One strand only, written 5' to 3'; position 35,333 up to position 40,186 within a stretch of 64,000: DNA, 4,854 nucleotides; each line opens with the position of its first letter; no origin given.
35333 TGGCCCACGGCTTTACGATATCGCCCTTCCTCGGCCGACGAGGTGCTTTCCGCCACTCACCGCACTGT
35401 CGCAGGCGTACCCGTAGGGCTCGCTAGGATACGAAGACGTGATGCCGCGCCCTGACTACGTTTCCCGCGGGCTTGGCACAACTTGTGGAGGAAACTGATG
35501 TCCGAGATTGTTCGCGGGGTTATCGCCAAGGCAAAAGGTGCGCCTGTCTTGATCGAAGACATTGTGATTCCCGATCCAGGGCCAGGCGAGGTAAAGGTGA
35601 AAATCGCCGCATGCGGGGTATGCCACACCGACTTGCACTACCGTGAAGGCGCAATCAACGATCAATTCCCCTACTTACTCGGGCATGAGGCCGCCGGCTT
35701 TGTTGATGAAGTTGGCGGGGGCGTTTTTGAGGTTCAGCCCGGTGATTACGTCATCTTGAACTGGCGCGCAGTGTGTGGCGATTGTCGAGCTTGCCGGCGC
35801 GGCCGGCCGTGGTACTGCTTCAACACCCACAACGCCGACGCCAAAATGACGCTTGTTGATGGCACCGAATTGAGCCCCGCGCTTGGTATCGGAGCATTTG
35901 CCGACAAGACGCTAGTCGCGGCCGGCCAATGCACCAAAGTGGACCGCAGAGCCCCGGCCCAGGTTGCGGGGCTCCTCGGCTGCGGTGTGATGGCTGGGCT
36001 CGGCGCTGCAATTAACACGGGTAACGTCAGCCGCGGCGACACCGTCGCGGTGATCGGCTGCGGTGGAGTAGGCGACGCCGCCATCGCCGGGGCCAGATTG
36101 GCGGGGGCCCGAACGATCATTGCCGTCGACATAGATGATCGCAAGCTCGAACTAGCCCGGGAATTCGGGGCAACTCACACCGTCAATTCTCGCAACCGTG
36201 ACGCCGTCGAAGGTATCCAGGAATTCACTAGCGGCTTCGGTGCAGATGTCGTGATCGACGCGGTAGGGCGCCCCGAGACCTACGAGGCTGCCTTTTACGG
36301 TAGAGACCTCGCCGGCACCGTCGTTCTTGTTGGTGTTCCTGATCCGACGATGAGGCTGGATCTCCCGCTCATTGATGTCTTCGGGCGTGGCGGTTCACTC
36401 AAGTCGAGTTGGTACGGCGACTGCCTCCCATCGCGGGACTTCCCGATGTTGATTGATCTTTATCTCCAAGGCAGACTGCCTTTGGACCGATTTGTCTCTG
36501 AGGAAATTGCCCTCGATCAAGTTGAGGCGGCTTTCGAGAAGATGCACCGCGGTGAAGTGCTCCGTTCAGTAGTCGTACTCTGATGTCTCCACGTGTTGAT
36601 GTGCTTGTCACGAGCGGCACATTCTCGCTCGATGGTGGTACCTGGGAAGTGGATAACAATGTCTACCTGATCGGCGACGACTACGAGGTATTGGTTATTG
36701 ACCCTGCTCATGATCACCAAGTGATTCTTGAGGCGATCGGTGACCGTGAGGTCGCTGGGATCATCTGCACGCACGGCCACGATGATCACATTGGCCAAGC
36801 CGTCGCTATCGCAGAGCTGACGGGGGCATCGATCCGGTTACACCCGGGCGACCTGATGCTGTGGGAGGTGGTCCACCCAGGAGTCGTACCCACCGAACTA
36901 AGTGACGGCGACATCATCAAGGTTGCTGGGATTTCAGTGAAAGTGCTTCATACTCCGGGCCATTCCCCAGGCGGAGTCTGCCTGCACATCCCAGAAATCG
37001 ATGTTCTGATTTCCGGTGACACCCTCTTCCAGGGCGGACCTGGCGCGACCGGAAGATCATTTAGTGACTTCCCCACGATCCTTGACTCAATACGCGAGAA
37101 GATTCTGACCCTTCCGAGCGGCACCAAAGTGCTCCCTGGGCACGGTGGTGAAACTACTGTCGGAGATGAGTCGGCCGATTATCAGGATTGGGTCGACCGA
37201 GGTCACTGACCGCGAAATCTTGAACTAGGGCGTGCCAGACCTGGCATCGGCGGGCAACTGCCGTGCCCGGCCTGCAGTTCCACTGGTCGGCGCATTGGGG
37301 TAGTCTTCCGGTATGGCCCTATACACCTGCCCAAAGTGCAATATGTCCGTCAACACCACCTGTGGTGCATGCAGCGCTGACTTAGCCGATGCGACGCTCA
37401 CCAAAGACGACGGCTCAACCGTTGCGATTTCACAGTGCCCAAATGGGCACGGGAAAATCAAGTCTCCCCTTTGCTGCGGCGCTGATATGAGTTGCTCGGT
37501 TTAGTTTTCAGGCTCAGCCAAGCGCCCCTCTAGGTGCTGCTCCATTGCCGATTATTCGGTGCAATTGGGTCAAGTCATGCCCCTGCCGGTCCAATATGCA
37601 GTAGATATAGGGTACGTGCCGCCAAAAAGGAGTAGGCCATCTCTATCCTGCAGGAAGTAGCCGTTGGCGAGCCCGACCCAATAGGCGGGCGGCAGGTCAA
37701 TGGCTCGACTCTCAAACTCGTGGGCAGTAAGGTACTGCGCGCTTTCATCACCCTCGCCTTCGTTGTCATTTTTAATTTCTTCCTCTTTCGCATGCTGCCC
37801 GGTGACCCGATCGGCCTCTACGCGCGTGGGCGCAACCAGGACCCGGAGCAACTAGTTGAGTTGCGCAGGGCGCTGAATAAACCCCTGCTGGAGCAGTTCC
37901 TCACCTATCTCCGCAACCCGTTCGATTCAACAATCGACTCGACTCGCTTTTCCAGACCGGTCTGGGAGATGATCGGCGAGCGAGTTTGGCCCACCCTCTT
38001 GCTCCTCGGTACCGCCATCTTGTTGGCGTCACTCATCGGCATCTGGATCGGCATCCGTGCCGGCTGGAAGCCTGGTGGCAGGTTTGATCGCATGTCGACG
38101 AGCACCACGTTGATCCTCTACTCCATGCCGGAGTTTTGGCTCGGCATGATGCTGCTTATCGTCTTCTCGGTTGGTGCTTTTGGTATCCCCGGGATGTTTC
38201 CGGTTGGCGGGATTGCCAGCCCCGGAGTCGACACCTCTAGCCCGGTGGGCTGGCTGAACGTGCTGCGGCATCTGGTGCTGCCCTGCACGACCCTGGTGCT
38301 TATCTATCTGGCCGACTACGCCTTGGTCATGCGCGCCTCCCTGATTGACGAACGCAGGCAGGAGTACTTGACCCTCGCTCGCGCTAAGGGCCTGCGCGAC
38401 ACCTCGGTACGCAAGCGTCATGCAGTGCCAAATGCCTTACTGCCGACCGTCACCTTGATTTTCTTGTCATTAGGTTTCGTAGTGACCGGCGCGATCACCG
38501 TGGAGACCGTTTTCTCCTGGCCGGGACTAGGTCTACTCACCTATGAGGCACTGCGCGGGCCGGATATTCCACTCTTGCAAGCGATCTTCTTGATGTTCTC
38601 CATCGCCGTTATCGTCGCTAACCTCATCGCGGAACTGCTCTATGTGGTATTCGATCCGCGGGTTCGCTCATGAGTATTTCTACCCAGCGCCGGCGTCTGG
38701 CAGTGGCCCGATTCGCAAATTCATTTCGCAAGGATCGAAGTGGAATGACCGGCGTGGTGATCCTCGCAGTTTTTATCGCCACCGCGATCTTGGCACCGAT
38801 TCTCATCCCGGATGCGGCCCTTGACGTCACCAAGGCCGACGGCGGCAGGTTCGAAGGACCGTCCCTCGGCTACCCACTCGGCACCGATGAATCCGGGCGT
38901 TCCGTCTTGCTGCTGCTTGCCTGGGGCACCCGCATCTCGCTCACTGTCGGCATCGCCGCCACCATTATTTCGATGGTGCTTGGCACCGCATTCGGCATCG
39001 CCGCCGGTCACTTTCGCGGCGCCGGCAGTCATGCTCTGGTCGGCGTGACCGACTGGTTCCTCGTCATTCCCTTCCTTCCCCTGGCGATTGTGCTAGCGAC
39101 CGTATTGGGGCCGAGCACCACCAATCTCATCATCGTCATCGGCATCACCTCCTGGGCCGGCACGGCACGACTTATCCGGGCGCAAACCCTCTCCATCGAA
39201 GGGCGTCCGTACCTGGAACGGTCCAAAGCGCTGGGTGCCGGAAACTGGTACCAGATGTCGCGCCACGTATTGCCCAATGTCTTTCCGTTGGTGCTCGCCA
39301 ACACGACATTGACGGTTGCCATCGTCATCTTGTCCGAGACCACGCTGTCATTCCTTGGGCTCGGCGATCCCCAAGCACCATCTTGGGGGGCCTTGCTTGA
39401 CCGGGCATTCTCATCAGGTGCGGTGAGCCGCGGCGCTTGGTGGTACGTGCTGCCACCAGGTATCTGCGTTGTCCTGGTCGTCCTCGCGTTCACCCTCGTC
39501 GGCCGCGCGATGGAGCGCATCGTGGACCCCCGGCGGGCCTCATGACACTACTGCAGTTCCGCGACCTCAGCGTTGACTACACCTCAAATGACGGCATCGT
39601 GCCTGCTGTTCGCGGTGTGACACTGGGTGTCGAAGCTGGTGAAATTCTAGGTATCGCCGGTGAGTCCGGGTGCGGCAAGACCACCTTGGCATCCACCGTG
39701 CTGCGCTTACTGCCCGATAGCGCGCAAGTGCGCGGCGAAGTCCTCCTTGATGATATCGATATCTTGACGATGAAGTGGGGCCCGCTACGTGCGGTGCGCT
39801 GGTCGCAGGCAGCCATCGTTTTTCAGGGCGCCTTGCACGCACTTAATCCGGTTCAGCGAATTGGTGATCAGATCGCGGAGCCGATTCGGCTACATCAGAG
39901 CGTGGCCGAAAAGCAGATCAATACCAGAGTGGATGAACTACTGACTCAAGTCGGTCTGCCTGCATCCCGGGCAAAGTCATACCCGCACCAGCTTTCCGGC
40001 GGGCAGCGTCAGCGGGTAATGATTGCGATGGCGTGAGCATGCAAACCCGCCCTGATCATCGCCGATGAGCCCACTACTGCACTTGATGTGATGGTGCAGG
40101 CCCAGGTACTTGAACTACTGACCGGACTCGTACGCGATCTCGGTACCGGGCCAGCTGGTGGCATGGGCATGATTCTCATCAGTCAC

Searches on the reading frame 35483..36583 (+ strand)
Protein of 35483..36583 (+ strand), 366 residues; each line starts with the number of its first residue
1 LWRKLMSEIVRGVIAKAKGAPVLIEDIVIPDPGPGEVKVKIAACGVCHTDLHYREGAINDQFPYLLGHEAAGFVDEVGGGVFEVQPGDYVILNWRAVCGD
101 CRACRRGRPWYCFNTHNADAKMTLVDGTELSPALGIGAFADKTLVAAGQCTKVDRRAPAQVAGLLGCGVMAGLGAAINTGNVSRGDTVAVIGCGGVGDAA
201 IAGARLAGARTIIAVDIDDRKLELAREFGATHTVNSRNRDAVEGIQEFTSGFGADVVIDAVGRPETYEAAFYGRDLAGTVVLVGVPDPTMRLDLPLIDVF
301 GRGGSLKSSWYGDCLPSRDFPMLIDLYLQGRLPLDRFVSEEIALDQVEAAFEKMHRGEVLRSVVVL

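Call 26: search_protein_families(library=pfam, proteins=[window:35483-36583:+], max_evalue=0.00001)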
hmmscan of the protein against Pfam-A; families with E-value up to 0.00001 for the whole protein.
window:35483-36583:+ (366 aa): 4 families
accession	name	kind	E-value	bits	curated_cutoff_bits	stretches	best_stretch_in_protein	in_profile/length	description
PF00107.32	ADH_zinc_N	-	5.7e-30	104.4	31.8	1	195-327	1-127/129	Zinc-binding dehydrogenase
PF08240.17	ADH_N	-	7.2e-25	87.7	23.5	1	33-154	1-103/104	Alcohol dehydrogenase GroES-like domain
PF16912.11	Glu_dehyd_C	-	2e-07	31.2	34.9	1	185-289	31-135/211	Glucose dehydrogenase C-terminus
PF13602.12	ADH_zinc_N_2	-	6.8e-07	30.7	27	1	228-359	1-128/134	Zinc-binding dehydrogenase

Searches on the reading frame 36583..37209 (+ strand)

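Call 26: search_protein_families(library=pfam, proteins=[window:36583-37209:+], max_evalue=0.00001)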
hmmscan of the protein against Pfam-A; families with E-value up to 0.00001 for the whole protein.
window:36583-37209:+ (208 aa): 1 family
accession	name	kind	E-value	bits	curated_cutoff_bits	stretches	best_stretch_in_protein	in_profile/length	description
PF00753.33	Lactamase_B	-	2.2e-24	87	22.7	1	24-187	5-196/196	Metallo-beta-lactamase superfamily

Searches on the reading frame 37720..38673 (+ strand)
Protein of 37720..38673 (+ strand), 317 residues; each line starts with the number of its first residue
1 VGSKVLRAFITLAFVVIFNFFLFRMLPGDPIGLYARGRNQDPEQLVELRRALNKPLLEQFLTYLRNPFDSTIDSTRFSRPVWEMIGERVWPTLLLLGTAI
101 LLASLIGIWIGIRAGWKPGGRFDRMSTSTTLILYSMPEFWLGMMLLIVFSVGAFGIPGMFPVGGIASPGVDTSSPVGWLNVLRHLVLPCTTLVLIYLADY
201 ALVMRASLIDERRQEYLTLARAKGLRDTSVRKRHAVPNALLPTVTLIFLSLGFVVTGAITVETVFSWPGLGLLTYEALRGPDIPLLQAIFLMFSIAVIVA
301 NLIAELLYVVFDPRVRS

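Call 26: search_protein_families(library=pfam, proteins=[window:37720-38673:+], max_evalue=0.00001)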
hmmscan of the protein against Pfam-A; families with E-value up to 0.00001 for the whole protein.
window:37720-38673:+ (317 aa): 2 families
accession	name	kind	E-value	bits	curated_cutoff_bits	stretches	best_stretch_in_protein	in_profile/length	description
PF00528.27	BPD_transp_1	-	1e-38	133.4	26.4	1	107-316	1-183/184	Binding-protein-dependent transport system inner membrane component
PF19300.4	BPD_transp_1_N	-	2.3e-06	28.2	23.8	1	4-68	8-73/114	Binding-prot-dependent transport system membrane comp, N-term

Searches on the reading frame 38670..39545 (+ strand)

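Call 26: search_protein_families(library=pfam, proteins=[window:38670-39545:+], max_evalue=0.00001)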
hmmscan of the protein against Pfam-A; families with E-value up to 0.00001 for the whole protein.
window:38670-39545:+ (291 aa): 2 families
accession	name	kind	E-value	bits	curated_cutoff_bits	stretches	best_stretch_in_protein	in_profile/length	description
PF00528.27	BPD_transp_1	-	2.6e-24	86.4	26.4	1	105-289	1-182/184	Binding-protein-dependent transport system inner membrane component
PF12911.12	OppC_N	-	7.1e-06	26.3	23.9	1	16-48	7-39/53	N-terminal TM domain of oligopeptide transport permease C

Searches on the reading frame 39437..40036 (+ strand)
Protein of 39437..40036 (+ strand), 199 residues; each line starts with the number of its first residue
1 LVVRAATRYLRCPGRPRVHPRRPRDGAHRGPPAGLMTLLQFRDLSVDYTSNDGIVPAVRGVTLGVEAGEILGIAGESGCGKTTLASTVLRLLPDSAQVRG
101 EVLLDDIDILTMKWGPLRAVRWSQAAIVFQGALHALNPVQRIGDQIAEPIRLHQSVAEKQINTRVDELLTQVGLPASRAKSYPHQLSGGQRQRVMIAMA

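Call 26: search_protein_families(library=pfam, proteins=[window:39437-40036:+], max_evalue=0.00001)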
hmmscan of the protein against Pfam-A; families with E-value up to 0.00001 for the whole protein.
window:39437-40036:+ (199 aa): 1 family
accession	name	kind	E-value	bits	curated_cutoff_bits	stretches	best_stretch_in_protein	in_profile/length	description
PF00005.33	ABC_tran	-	6.9e-20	72.5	25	1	59-199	2-122/137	ABC transporter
